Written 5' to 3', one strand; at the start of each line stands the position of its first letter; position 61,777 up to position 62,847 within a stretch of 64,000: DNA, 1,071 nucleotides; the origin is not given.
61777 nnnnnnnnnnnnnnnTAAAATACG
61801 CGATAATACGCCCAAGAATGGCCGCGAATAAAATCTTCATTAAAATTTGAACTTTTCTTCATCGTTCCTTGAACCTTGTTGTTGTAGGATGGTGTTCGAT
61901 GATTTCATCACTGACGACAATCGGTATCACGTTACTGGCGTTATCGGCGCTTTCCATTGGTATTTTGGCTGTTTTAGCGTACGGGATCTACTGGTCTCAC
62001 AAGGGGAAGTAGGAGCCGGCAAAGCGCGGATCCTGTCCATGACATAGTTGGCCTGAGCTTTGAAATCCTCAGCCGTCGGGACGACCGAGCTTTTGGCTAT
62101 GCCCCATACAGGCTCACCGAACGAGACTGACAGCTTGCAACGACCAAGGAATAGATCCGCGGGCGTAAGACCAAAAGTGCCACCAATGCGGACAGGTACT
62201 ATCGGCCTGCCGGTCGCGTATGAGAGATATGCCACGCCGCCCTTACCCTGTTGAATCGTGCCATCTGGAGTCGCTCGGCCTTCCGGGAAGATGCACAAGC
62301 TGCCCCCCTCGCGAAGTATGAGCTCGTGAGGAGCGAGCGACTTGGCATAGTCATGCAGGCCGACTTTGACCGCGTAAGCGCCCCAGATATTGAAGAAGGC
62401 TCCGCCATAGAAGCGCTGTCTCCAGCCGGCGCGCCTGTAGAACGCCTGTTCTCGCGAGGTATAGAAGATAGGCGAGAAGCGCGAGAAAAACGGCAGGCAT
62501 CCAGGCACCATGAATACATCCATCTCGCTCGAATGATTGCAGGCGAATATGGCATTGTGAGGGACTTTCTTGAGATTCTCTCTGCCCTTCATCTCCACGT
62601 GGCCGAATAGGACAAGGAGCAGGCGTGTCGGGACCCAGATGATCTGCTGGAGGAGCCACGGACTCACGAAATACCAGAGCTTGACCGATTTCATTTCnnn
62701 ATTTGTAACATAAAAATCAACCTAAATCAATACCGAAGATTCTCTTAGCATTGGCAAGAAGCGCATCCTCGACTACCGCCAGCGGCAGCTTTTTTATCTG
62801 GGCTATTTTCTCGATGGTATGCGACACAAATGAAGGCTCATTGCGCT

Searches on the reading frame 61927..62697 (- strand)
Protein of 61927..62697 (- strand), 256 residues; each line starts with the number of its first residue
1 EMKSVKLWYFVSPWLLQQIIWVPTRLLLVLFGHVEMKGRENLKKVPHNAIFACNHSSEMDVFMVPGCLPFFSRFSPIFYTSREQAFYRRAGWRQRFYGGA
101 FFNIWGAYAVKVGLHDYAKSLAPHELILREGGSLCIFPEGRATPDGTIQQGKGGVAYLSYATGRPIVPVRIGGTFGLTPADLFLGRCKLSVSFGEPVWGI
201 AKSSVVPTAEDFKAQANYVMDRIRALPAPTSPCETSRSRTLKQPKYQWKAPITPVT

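Call 62: search_protein_families(library=pfam, proteins=[window:61927-62697:-], max_evalue=0.0001)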
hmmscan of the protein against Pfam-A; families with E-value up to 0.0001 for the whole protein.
window:61927-62697:- (256 aa): 1 family
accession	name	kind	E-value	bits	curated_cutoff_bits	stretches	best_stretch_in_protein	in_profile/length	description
PF01553.26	Acyltransferase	-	9.8e-16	58.2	23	1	33-171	1-131/132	Acyltransferase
